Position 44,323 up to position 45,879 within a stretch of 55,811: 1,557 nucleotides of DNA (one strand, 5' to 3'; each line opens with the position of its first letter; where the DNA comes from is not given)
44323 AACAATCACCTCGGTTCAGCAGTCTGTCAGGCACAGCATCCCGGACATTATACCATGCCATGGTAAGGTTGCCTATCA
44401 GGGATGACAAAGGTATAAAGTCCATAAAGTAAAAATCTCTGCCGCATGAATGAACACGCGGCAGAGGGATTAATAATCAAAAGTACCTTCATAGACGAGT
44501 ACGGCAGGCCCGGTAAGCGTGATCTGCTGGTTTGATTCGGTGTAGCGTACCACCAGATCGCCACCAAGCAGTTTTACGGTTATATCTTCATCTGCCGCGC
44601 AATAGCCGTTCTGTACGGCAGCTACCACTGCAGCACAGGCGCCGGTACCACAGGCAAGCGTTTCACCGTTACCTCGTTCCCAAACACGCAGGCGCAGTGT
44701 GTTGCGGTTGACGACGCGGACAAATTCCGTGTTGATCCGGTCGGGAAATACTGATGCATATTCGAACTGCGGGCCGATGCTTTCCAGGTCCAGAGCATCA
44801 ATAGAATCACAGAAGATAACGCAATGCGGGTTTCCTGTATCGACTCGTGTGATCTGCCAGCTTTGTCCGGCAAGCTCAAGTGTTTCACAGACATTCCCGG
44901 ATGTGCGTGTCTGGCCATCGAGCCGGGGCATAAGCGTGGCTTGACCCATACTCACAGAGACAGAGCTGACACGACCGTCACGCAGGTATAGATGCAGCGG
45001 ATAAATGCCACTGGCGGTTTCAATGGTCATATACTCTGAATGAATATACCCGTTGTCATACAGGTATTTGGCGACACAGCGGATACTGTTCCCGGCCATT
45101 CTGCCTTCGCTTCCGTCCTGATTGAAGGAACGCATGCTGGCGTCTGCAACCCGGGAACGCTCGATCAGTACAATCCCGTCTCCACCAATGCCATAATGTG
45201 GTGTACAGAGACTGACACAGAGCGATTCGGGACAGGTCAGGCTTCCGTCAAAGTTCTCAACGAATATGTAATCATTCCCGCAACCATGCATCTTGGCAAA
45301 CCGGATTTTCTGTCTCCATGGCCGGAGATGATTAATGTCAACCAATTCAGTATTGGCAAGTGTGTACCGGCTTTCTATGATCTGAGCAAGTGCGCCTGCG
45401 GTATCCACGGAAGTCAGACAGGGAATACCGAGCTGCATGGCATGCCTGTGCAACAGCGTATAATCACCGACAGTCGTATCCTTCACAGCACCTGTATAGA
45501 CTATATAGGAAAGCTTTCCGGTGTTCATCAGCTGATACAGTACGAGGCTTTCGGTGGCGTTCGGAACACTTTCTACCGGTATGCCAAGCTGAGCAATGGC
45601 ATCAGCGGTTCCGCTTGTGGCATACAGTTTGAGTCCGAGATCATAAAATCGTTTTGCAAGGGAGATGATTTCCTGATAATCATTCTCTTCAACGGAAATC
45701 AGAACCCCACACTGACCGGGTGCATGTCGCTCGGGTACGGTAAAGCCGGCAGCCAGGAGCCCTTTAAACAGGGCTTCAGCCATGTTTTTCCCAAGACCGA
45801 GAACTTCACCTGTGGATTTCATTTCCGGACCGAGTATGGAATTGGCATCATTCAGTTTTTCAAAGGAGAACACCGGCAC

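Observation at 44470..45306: carB runs in frame into a DapF-fold domain whose first catalytic cysteine is replaced by alanine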

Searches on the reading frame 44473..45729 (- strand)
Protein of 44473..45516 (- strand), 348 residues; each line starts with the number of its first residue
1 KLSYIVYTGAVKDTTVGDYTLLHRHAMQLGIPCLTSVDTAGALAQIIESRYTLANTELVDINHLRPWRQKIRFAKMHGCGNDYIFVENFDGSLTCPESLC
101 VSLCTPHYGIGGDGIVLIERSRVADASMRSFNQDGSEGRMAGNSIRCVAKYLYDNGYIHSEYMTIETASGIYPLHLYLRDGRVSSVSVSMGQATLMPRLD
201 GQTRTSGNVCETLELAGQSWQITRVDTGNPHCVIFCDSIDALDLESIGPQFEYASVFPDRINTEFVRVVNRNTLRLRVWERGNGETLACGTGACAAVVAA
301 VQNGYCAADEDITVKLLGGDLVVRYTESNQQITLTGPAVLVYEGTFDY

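Call 4: search_protein_families(library=ncbifam, proteins=[window:44473-45312:-], max_evalue=0.01)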
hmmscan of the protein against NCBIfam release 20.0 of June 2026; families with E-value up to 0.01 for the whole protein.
window:44473-45312:- (280 aa): 2 families
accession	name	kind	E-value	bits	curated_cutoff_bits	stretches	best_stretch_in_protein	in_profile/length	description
TIGR00652.1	DapF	equivalog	4e-79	265.8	114.65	1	3-277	1-267/270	diaminopimelate epimerase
NF038284.1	bifunc_DapF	exception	5e-34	117.8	350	1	9-269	16-253/254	bifunctional diaminopimelate epimerase/glutamate racemase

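Call 6: find_homologous_proteins(query=window:44473-45516:-, max_evalue=1e-10)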
Query window:44473-45516:- (348 aa): 8000 proteins with E <= 1e-10 among 8000 candidates; the best 120 are listed.
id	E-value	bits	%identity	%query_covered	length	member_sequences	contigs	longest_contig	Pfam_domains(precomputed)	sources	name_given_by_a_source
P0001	6.0e-168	576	71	100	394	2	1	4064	PF02142.28,PF01678.25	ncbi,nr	ncbi:MAG: diaminopimelate epimerase, partial [Oscillospiraceae bacterium]|nr:diaminopimelate epimera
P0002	1.5e-164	565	70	100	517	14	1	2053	PF02142.28,PF01678.25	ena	-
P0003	1.6e-163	562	69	100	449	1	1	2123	PF02142.28,PF01678.25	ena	-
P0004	2.1e-162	558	70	100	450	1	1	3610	PF02142.28,PF01678.25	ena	-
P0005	5.2e-162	557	69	100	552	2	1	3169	PF02142.28,PF02786.23,PF01678.25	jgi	-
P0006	1.1e-160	552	68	100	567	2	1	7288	PF02142.28,PF02786.23,PF01678.25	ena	-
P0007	1.2e-160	552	67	100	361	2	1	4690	PF01678.25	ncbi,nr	ncbi:MAG: diaminopimelate epimerase, partial [Clostridia bacterium]|nr:diaminopimelate epimerase [Cl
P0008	2.1e-159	548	69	100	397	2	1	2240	PF02142.28,PF01678.25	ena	-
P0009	3.0e-158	544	67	100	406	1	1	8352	PF02142.28,PF01678.25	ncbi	-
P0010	9.8e-158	543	69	100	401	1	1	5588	PF02142.28,PF01678.25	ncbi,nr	ncbi:MAG: diaminopimelate epimerase, partial [Clostridia bacterium]|nr:diaminopimelate epimerase [Cl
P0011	1.0e-157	543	67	99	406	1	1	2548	PF02142.28,PF01678.25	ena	-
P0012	2.0e-157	542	66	100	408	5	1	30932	PF02142.28,PF01678.25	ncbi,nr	ncbi:MAG: diaminopimelate epimerase, partial [Clostridia bacterium]|nr:diaminopimelate epimerase [Cl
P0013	2.5e-157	541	68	100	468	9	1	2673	PF02142.28,PF01678.25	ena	-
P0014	7.7e-157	540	67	100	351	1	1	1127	PF01678.25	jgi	jgi:carbamoyl-phosphate synthase large subunit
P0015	1.8e-156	539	67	99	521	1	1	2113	PF02142.28,PF01678.25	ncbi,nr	ncbi:MAG: diaminopimelate epimerase, partial [Clostridia bacterium]|nr:diaminopimelate epimerase [Cl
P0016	3.0e-155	534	67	100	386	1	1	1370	PF02142.28,PF01678.25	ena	-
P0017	6.2e-155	533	66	100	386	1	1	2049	PF02142.28,PF01678.25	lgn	-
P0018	1.4e-154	532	66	100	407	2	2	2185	PF02142.28,PF01678.25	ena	-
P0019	1.9e-154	532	66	100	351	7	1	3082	PF01678.25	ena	-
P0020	2.2e-154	532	68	100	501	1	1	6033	PF02142.28,PF01678.25,PF05544.17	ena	-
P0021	8.6e-154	530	67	97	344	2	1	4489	PF01678.25,PF05544.17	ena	-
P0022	3.2e-153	528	68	100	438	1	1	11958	PF02142.28,PF01678.25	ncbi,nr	ncbi:MAG: diaminopimelate epimerase, partial [Oscillospiraceae bacterium]|nr:diaminopimelate epimera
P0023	4.4e-152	524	69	97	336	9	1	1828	PF01678.25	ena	-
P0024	5.1e-152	524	64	100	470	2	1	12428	PF02142.28,PF01678.25,PF05544.17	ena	-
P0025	1.4e-151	522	64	100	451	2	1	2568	PF02142.28,PF01678.25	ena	-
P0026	1.5e-151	522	68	100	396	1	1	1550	PF02142.28,PF01678.25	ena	-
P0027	4.8e-151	521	70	93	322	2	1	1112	PF01678.25,PF05544.17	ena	-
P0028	9.0e-151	520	65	100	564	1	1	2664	PF02142.28,PF02786.23,PF01678.25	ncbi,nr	ncbi:MAG: diaminopimelate epimerase, partial [Clostridia bacterium]|nr:diaminopimelate epimerase [Cl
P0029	4.2e-150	518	64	100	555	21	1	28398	PF02142.28,PF15632.12,PF02786.23,PF01678.25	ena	-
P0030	4.9e-150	517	66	100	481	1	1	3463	PF02142.28,PF01678.25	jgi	jgi:carbamoyl-phosphate synthase large subunit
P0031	9.1e-150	516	66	99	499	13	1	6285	PF02142.28,PF01678.25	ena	-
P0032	1.6e-149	516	66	100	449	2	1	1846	PF02142.28,PF01678.25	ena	-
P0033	2.0e-149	515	67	100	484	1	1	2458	PF02142.28,PF01678.25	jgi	jgi:carbamoyl-phosphate synthase large subunit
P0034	2.5e-149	515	64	100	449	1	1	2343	PF02142.28,PF01678.25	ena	-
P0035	3.9e-149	514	66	100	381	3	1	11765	PF01678.25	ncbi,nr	ncbi:MAG: diaminopimelate epimerase, partial [Clostridia bacterium]|nr:diaminopimelate epimerase [Cl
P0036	1.9e-148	512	65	100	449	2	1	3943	PF02142.28,PF01678.25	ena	-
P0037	1.4e-147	509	64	100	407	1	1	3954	PF02142.28,PF01678.25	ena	-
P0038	4.2e-147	508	63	100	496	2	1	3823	PF02142.28,PF01678.25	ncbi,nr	ncbi:MAG: diaminopimelate epimerase, partial [Clostridiales bacterium]|nr:diaminopimelate epimerase 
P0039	4.7e-147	508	64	100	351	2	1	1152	PF01678.25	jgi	jgi:carbamoyl-phosphate synthase large subunit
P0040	1.6e-146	506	65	100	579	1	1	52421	PF02142.28,PF02786.23,PF01678.25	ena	-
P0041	8.3e-146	503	66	96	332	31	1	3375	PF01678.25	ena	-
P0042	3.8e-145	501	64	100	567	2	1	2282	PF02142.28,PF02786.23,PF01678.25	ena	-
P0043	1.3e-144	500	64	100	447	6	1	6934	PF02142.28,PF01678.25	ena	-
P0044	2.5e-144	499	63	100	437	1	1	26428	PF02142.28,PF01678.25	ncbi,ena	-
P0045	8.7e-144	497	64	100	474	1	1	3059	PF02142.28,PF01678.25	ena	-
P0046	1.9e-143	496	64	100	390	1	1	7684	PF02142.28,PF01678.25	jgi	jgi:carbamoyl-phosphate synthase large subunit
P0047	3.7e-143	495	63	100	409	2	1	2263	PF02142.28,PF01678.25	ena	-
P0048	2.1e-142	492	63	100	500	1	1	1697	PF02142.28,PF01678.25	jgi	-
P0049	2.5e-142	492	62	100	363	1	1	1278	PF01678.25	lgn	-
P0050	1.1e-141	490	62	100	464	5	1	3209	PF02142.28,PF01678.25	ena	-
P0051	4.3e-141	488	63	100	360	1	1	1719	PF01678.25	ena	-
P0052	8.2e-141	487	62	100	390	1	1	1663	PF02142.28,PF01678.25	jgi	jgi:carbamoyl-phosphate synthase large subunit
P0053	1.3e-140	486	62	100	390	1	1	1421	PF02142.28,PF01678.25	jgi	jgi:carbamoyl-phosphate synthase large subunit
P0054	7.9e-140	484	61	100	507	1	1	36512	PF02142.28,PF01678.25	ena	-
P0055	1.5e-138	480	60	100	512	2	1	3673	PF02142.28,PF01678.25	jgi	-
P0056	1.9e-138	479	63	96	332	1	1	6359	PF01678.25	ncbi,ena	-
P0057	9.4e-138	477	60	100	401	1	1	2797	PF02142.28,PF01678.25,PF05544.17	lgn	-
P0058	1.2e-137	477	60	100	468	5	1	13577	PF02142.28,PF01678.25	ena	-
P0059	1.4e-137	476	60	99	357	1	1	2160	PF01678.25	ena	-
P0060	1.9e-137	476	66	91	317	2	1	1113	PF01678.25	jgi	jgi:carbamoyl-phosphate synthase large subunit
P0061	1.9e-136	473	60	100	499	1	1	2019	PF02142.28,PF01678.25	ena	-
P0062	2.9e-136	472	60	100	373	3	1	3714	PF01678.25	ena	-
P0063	3.8e-136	472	60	100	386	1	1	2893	PF02142.28,PF01678.25,PF05544.17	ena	-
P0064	5.3e-136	471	62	99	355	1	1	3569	PF02567.22,PF01678.25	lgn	-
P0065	5.7e-136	471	61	100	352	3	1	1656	PF01678.25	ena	-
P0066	2.1e-135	469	59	100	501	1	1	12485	PF02142.28,PF01678.25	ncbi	-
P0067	2.3e-135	469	62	100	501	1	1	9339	PF02142.28,PF01678.25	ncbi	-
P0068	3.7e-135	468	62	100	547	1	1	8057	PF02142.28,PF02786.23,PF01678.25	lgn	-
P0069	6.1e-135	468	59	100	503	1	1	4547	PF02142.28,PF01678.25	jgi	-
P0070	1.2e-134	467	68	85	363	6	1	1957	PF01678.25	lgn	-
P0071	1.7e-134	466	62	100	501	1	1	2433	PF02142.28,PF01678.25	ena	-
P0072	1.8e-134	466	59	100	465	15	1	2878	PF02142.28,PF01678.25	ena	-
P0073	2.3e-134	466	59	99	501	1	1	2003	PF02142.28,PF01678.25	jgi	jgi:carbamoyl-phosphate synthase large subunit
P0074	2.5e-134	466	60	100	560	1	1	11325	PF02142.28,PF15632.12,PF02786.23,PF01678.25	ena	-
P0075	4.9e-134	465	60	100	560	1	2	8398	PF02142.28,PF15632.12,PF02786.23,PF01678.25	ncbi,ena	-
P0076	5.0e-134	465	60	100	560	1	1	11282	PF02142.28,PF15632.12,PF02786.23,PF01678.25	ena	-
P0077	5.6e-134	465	60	100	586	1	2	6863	PF02142.28,PF15632.12,PF02786.23,PF01678.25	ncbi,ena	-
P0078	9.0e-134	464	59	100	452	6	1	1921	PF02142.28,PF01678.25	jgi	jgi:carbamoyl-phosphate synthase large subunit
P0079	1.1e-133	464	60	100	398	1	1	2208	PF02142.28,PF01678.25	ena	-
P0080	1.3e-133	463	58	100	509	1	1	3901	PF02142.28,PF01678.25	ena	-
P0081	1.6e-133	463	59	100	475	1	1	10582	PF02142.28,PF01678.25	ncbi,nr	ncbi:MAG: diaminopimelate epimerase, partial [Clostridia bacterium]|nr:diaminopimelate epimerase [Cl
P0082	2.1e-133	463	59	100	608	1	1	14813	PF02142.28,PF15632.12,PF02786.23,PF01678.25,PF02655.20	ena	-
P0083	2.6e-133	462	59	100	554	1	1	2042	PF02142.28,PF02786.23,PF01678.25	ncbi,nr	ncbi:MAG: diaminopimelate epimerase, partial [Clostridia bacterium]|nr:diaminopimelate epimerase [Cl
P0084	4.0e-133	462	60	100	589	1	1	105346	PF02142.28,PF15632.12,PF02786.23,PF01678.25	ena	-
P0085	4.4e-133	462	60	100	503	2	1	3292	PF02142.28,PF01678.25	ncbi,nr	ncbi:MAG: diaminopimelate epimerase, partial [Clostridia bacterium]|nr:diaminopimelate epimerase [Cl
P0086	4.6e-133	462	59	100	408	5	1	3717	PF02142.28,PF01678.25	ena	-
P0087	5.5e-133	461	62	96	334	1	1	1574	PF01678.25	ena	-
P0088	6.7e-133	461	58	100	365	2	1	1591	PF01678.25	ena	-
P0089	1.1e-132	460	57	100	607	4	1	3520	PF02142.28,PF02786.23,PF01678.25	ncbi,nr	ncbi:MAG: diaminopimelate epimerase, partial [Firmicutes bacterium]|nr:diaminopimelate epimerase [Ba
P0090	1.3e-132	460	58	100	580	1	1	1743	PF02142.28,PF02786.23,PF01678.25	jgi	-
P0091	1.4e-132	460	59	100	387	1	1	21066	PF02142.28,PF01678.25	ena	-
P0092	2.5e-132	459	59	100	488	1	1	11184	PF02142.28,PF01678.25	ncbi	-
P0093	3.3e-132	459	58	100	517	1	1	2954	PF02142.28,PF01678.25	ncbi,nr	ncbi:MAG: diaminopimelate epimerase, partial [Clostridia bacterium]|nr:diaminopimelate epimerase [Cl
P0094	5.6e-132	458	56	100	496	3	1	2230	PF02142.28,PF01678.25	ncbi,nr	ncbi:MAG: diaminopimelate epimerase, partial [Firmicutes bacterium]|nr:diaminopimelate epimerase [Ba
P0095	6.1e-132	458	60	100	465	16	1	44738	PF02142.28,PF01678.25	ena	-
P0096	1.0e-131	457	58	100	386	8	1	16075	PF02142.28,PF01678.25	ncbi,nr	ncbi:MAG: diaminopimelate epimerase, partial [Ruminococcaceae bacterium]|nr:diaminopimelate epimeras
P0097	1.1e-131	457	58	100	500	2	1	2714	PF02142.28,PF01678.25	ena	-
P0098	1.1e-131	457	61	100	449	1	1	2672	PF02142.28,PF01678.25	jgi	-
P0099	1.8e-131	456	59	100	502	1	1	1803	PF02142.28,PF01678.25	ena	-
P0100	2.5e-131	456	59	100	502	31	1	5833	PF02142.28,PF01678.25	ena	-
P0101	3.5e-131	455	59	100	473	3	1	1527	PF02142.28,PF01678.25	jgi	jgi:carbamoyl-phosphate synthase large subunit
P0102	3.5e-131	455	58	100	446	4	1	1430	PF02142.28,PF01678.25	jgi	jgi:carbamoyl-phosphate synthase large subunit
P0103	4.6e-131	455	58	100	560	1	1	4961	PF02142.28,PF15632.12,PF02786.23,PF01678.25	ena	-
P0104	5.9e-131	455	59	100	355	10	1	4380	PF01678.25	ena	-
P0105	7.3e-131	454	58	100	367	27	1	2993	PF01678.25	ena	-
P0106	8.1e-131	454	61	96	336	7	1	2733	PF01678.25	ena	-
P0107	9.6e-131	454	59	100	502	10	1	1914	PF02142.28,PF01678.25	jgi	jgi:carbamoyl-phosphate synthase large subunit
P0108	1.4e-130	453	59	100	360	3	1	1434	PF01678.25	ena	-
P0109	1.6e-130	453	59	100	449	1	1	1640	PF02142.28,PF01678.25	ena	-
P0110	1.8e-130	453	59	100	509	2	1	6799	PF02142.28,PF01678.25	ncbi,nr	ncbi:MAG: diaminopimelate epimerase, partial [Clostridia bacterium]|nr:diaminopimelate epimerase [Cl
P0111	3.1e-130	452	59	100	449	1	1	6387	PF02142.28,PF01678.25,PF05544.17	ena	-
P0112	3.2e-130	452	60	100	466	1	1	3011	PF02142.28,PF01678.25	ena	-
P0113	3.2e-130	452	57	100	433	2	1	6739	PF02142.28,PF01678.25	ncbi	-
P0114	6.4e-130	451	58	100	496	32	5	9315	PF02142.28,PF01678.25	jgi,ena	-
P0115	7.4e-130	451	59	100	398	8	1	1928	PF02142.28,PF01678.25,PF05544.17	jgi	jgi:carbamoyl-phosphate synthase large subunit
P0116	8.8e-130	451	60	99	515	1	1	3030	PF02142.28,PF01678.25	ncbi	ncbi:MAG: diaminopimelate epimerase, partial [bacterium]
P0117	9.5e-130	451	58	100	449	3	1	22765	PF02142.28,PF01678.25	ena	-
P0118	9.9e-130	451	62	92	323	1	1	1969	PF01678.25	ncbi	-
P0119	1.1e-129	450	56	100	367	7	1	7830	PF01678.25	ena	-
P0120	1.2e-129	450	57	100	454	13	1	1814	PF02142.28,PF01678.25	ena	-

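Call 7: search_solved_structures(query=window:44473-45312:-, show_alignments=3)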
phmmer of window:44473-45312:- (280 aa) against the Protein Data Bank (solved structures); distinct sequences matched with E-value up to 0.001: 17.
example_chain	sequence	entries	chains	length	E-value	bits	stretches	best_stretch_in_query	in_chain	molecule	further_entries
2otn_A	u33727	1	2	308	9.3e-66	225.2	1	3-280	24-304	Diaminopimelate epimerase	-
9mro_A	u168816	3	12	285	1.1e-63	218.4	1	3-277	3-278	Diaminopimelate epimerase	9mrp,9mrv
3ejx_A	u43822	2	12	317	5e-59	203.1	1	3-277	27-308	Diaminopimelate epimerase, chloroplastic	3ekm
5ha4_A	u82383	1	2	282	2.2e-49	171.4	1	3-279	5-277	Diaminopimelate epimerase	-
8qzy_A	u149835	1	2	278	3.3e-48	167.6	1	3-277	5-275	Diaminopimelate epimerase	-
6d13_A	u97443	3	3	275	3.6e-47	164.2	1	3-277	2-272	Diaminopimelate epimerase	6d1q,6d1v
5ygu_A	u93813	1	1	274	5e-47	163.7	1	4-277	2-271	Diaminopimelate epimerase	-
4ijz_A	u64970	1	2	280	5.3e-47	163.6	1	4-277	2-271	Diaminopimelate epimerase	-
6vck_A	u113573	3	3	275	4.2e-46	160.7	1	3-276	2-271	Diaminopimelate epimerase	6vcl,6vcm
4ik0_A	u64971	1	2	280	8.5e-46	159.7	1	4-276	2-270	Diaminopimelate epimerase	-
2q9h_A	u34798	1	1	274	7.6e-44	153.3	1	4-277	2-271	Diaminopimelate epimerase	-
1bwz_A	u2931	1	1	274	8.8e-44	153.1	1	4-277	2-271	PROTEIN (DIAMINOPIMELATE EPIMERASE)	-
1gqz_A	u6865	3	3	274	1.1e-43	152.8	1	4-277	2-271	DIAMINOPIMELATE EPIMERASE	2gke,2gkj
2q9j_A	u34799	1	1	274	2.6e-42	148.2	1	4-277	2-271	Diaminopimelate epimerase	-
7vdy_A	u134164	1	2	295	1.6e-38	135.8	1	3-278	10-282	O-ureido-serine racemase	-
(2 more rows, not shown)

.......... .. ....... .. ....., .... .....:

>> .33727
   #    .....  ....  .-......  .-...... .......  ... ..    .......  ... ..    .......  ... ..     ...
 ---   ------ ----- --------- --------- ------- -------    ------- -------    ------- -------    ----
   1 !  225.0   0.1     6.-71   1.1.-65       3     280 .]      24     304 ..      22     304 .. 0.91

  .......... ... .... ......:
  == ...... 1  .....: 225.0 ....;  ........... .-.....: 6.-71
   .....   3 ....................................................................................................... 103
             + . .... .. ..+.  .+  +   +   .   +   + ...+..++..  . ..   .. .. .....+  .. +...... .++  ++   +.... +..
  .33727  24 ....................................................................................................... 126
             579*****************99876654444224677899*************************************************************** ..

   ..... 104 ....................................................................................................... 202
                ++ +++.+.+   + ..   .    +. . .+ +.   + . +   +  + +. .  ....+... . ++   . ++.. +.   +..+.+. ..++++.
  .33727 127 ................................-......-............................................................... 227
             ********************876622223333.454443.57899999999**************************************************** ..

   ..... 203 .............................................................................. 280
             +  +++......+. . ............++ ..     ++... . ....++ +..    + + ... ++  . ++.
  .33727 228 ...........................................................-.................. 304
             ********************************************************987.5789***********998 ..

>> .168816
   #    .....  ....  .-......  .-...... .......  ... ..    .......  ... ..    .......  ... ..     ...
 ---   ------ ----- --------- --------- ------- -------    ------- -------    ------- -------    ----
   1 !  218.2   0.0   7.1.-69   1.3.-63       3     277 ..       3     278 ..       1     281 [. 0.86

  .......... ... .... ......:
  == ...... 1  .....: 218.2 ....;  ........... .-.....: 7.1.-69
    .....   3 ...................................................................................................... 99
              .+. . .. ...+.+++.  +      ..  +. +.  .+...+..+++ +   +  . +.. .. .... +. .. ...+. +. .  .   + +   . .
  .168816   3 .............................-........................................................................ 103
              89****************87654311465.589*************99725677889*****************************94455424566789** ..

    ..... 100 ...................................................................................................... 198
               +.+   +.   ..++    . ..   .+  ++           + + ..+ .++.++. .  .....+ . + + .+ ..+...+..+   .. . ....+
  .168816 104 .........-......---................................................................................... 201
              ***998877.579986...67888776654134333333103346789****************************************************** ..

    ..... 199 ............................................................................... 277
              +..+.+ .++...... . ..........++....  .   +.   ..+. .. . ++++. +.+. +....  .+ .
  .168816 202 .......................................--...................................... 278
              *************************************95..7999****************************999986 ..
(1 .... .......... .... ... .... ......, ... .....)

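Call 12: find_related_loci(query=window:44473-45516:-, collection=genome_contigs, flank=10000)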
Query window:44473-45516:- (348 aa) in genome_contigs; peptide patterns used: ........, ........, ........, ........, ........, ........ (x = any residue, [..] = any of these).
600 stretches matched a pattern (row limit reached: there are more); 587 encode a relative of the query (tblastn E <= 1e-3); the best 80 are kept; 80 distinct loci.
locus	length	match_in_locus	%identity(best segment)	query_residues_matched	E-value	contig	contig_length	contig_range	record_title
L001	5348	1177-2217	70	1-348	1e-168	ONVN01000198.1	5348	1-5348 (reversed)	uncultured Clostridiales bacterium isolate RUG677 genome assembly, contig: k87_19238700, whole genome shotgun sequence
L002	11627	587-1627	71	1-348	4e-166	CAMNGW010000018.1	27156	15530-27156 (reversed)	MAG: uncultured Clostridia bacterium isolate SRR1206671_bin.105_metaWRAP_v1.3_MAG genome assembly, contig: NODE.2856_len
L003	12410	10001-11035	70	1-347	1e-164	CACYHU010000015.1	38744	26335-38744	MAG: uncultured Chloroflexi bacterium isolate RUG11948 genome assembly, contig: RUG11948_asm_15, whole genome shotgun se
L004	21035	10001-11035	70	1-347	4e-163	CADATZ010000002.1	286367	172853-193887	MAG: uncultured Chloroflexi bacterium isolate RUG13631 genome assembly, contig: RUG13631_asm_2, whole genome shotgun seq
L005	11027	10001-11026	67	4-346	6e-158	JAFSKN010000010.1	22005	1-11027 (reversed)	MAG: Clostridia bacterium isolate RGIG3226 Goat_Reticulum-2__c196, whole genome shotgun sequence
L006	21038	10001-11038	65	2-348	2e-152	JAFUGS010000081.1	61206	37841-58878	MAG: Clostridia bacterium isolate RGIG4479 Roe_deer_Omasum.Co__c857348, whole genome shotgun sequence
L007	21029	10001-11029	54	1-344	5e-117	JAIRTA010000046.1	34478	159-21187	MAG: Oscillospiraceae bacterium isolate Ct408_bin61 k119_1389247, whole genome shotgun sequence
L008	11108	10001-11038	59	2-344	1e-116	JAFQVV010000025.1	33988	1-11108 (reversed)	MAG: Clostridia bacterium isolate RGIG2197 Goat_Colon.Co__c1920332, whole genome shotgun sequence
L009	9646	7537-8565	53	1-344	6e-115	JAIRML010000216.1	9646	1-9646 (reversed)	MAG: Oscillospiraceae bacterium isolate Cd354_bin102 k119_1593555, whole genome shotgun sequence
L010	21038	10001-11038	48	1-344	4e-113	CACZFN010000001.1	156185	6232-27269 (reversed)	MAG: uncultured Ruminococcus sp. isolate RUG12579 genome assembly, contig: RUG12579_asm_1, whole genome shotgun sequence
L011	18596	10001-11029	49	2-344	3e-112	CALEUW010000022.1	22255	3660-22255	MAG TPA_asm: uncultured Ruminococcus sp. isolate ERR912172_bin.25_CONCOCT_v1.1_MAG genome assembly, contig: ERZ857796.17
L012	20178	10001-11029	49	2-344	2e-112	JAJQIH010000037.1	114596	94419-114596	MAG: Ruminococcus sp. isolate U.9_3 NODE_20_length_114596_cov_11.959089, whole genome shotgun sequence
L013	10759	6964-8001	49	1-344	7e-112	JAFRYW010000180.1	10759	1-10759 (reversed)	MAG: Ruminococcus sp. isolate RGIG2923 Goat_Omasum.Co__c1796249, whole genome shotgun sequence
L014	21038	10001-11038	54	1-347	3e-111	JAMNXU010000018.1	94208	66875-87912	MAG: Bacillota bacterium isolate Bin_1 Bin_1_scaffold_67, whole genome shotgun sequence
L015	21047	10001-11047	48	1-347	5e-107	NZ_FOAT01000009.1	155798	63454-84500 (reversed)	Ruminococcus albus strain KH2T6, whole genome shotgun sequence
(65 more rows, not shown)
